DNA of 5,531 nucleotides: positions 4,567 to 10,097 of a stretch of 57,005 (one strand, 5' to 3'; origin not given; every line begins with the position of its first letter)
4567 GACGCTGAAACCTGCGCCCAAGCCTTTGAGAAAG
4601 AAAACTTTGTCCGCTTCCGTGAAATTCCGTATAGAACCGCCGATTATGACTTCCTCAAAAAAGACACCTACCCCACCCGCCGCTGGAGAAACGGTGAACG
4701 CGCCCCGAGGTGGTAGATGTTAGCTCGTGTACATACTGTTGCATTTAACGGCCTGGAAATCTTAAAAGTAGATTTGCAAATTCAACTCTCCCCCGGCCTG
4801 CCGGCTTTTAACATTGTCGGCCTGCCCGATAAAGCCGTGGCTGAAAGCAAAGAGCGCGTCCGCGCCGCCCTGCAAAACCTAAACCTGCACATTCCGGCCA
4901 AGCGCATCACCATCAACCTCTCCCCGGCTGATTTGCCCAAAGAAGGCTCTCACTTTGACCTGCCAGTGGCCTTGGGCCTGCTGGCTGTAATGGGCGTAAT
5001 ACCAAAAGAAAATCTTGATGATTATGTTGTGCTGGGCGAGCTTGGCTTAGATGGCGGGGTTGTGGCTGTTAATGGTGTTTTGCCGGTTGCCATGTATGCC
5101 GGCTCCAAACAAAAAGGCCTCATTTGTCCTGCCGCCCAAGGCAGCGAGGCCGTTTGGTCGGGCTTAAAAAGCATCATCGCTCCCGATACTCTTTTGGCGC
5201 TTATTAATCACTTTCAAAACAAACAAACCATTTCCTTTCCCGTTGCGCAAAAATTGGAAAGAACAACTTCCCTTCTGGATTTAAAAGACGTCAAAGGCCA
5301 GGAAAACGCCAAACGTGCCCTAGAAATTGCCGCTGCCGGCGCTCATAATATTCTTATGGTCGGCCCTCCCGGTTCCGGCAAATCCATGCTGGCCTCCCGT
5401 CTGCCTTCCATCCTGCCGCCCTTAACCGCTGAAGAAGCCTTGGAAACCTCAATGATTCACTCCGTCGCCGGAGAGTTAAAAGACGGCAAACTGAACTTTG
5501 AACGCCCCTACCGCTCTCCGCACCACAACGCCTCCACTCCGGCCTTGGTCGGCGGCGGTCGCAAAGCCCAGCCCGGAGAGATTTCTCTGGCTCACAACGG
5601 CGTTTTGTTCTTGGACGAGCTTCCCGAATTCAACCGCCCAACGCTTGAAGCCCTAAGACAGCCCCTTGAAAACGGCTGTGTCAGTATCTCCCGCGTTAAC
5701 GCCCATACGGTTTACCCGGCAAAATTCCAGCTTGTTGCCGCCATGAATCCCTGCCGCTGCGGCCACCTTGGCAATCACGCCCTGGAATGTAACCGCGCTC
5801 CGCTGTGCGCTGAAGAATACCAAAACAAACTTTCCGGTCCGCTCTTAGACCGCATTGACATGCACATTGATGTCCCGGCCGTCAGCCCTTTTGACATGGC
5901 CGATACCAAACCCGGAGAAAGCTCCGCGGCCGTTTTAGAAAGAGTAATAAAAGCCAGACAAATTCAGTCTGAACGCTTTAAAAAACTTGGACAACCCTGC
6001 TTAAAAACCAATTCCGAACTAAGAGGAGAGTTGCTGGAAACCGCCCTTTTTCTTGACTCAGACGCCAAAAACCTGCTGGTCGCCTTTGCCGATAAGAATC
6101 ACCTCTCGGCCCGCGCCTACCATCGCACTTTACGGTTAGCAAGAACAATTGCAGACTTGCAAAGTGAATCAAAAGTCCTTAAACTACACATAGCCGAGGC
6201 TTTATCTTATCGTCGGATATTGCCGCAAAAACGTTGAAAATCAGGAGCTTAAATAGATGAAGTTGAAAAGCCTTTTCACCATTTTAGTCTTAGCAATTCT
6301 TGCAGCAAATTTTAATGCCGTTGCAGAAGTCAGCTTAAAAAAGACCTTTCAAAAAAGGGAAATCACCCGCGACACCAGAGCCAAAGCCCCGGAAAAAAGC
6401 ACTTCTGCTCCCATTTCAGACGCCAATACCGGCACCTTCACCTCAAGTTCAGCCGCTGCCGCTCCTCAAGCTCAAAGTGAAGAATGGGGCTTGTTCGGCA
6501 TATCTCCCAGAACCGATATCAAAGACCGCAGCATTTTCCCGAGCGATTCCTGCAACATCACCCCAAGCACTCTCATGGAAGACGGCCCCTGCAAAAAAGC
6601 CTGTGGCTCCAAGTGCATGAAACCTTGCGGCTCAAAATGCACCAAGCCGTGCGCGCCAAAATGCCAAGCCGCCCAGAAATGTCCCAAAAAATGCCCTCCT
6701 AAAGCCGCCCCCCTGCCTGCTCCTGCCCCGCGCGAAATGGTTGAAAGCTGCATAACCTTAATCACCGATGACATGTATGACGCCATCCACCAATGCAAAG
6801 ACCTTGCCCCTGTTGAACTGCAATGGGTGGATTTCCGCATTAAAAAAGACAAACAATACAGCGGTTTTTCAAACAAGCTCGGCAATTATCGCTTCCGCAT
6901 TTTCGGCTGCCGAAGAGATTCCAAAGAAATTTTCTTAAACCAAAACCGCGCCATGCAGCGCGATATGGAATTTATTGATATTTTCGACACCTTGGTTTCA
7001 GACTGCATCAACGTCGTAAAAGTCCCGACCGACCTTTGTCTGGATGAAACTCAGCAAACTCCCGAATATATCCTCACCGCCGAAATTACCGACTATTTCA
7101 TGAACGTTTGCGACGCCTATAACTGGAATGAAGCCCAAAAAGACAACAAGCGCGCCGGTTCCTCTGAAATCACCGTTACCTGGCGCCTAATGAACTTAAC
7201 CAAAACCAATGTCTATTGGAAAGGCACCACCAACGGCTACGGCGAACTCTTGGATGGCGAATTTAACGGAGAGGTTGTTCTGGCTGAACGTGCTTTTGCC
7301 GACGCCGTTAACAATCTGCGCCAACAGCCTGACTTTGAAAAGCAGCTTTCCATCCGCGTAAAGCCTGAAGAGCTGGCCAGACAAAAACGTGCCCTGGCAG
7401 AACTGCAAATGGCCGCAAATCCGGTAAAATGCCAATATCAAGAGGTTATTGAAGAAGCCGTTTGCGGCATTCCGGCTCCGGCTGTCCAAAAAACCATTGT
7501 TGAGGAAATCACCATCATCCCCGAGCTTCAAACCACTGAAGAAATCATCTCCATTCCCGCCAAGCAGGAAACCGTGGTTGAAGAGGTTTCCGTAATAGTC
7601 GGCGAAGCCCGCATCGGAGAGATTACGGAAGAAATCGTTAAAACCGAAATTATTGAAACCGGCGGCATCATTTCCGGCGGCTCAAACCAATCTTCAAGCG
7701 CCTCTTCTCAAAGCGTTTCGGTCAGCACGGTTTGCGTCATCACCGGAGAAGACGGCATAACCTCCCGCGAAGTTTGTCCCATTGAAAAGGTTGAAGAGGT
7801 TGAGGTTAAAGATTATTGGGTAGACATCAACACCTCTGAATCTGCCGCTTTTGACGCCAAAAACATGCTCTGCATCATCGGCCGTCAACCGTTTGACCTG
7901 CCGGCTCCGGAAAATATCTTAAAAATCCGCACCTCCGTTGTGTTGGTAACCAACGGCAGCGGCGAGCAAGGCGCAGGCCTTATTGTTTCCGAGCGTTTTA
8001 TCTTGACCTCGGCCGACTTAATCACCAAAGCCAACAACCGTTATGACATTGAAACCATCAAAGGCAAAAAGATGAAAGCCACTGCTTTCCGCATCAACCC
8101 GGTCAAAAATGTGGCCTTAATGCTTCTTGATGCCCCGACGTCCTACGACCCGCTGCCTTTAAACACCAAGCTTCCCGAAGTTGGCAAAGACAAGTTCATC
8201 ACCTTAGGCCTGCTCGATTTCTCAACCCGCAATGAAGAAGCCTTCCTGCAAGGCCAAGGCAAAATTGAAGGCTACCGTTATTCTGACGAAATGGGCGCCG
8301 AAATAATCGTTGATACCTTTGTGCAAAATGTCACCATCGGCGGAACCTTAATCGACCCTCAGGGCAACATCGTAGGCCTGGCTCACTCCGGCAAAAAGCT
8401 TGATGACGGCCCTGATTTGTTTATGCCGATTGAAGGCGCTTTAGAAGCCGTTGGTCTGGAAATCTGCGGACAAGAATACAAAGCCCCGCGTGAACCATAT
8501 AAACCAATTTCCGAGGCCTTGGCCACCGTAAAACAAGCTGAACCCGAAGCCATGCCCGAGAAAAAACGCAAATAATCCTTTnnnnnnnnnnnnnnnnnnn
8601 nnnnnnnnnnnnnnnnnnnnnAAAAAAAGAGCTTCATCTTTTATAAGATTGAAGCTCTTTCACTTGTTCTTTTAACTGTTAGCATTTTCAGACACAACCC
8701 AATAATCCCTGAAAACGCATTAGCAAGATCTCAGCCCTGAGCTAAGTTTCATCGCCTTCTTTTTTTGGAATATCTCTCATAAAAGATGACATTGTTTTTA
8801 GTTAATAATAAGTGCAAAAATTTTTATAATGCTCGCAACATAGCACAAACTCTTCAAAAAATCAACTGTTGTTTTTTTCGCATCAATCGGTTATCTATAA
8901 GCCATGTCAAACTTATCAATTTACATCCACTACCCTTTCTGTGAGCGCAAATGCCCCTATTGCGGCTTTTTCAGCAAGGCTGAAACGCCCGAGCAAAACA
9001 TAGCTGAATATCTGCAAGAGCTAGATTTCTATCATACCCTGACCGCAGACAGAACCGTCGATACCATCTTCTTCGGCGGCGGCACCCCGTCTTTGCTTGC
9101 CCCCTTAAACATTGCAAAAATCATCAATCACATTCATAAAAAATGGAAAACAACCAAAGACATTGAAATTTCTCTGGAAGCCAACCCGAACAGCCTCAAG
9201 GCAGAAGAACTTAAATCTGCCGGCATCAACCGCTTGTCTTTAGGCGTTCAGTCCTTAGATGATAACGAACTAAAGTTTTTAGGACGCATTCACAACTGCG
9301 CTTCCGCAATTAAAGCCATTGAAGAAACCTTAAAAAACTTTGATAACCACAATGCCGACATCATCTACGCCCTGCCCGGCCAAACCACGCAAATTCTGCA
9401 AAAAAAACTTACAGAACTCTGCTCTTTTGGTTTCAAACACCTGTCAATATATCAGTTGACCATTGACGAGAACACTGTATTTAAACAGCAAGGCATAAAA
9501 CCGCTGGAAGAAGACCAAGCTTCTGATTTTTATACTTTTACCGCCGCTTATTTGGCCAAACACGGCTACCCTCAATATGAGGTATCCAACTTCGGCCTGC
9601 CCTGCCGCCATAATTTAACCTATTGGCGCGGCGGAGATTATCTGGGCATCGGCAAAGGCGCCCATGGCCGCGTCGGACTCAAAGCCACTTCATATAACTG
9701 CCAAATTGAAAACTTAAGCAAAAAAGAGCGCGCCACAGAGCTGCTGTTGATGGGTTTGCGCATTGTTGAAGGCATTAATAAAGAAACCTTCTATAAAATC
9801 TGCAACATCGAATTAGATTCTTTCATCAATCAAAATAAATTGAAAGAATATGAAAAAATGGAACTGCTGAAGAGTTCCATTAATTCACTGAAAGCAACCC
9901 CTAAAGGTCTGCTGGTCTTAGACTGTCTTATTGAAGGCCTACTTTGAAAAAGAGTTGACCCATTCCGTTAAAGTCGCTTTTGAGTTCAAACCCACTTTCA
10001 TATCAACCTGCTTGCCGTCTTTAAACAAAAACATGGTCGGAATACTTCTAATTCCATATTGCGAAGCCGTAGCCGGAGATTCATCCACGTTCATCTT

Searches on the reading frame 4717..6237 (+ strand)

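Call 41: search_protein_families(library=pfam, proteins=[window:4717-6237:+], max_evalue=0.00001)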
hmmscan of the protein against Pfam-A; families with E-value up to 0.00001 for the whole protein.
window:4717-6237:+ (506 aa): 6 families
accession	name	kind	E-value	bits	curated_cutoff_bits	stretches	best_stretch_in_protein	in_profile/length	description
PF01078.27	Mg_chelatase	-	4.8e-95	317.3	20.3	1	188-390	1-203/207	Magnesium chelatase, subunit ChlI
PF13541.12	ChlI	-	2.5e-41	140.8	27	1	22-140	3-120/121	Subunit ChlI of Mg-chelatase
PF13335.12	Mg_chelatase_C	-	8.1e-28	97.3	26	1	400-499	1-94/94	Magnesium chelatase, subunit ChlI C-terminal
PF00493.29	MCM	-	5.1e-09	36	23.3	0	285-348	113-176/224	MCM P-loop domain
PF07728.20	AAA_5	-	2.1e-08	34.7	22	1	211-347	1-125/139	AAA domain (dynein-related subfamily)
PF00158.32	Sigma54_activat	-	2.1e-07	31.2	20.2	0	280-344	80-142/168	Sigma-54 interaction domain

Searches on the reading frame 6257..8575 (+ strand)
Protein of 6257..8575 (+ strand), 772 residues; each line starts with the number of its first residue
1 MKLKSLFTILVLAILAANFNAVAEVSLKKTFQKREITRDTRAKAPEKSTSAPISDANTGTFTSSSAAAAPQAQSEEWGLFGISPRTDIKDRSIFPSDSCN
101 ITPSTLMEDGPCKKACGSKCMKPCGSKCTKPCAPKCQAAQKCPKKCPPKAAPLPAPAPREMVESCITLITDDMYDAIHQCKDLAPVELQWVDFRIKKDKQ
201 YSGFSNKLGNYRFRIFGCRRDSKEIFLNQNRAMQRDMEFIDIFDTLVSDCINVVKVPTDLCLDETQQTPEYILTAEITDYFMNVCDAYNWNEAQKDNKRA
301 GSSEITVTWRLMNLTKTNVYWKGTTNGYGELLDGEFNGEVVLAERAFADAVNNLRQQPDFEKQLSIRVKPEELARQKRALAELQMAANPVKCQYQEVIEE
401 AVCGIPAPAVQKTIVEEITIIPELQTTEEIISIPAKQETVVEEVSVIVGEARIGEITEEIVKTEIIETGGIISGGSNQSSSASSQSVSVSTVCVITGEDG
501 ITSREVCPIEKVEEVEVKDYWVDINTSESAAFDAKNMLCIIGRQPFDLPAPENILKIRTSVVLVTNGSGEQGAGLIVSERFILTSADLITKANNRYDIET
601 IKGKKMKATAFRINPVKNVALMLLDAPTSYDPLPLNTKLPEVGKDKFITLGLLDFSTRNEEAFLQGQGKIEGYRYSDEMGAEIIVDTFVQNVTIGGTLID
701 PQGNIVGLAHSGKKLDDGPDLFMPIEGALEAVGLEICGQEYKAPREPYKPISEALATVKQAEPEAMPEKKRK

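Call 41: search_protein_families(library=pfam, proteins=[window:6257-8575:+], max_evalue=0.00001)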
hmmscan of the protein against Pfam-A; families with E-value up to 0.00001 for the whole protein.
window:6257-8575:+ (772 aa): 1 family
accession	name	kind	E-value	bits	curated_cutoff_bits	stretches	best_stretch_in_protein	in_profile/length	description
PF13365.12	Trypsin_2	-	9.9e-08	33.3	27.6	1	572-708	1-144/144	Trypsin-like peptidase domain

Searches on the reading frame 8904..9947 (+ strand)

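Call 41: search_protein_families(library=pfam, proteins=[window:8904-9947:+], max_evalue=0.00001)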
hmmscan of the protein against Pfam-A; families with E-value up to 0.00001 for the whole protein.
window:8904-9947:+ (347 aa): 2 families
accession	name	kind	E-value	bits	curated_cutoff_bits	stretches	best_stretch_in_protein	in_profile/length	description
PF04055.27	Radical_SAM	-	5.8e-22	79.1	29.5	1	7-163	1-157/166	Radical SAM superfamily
PF06969.22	HemN_C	-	5.9e-12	45.9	24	1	271-338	1-67/67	HemN C-terminal domain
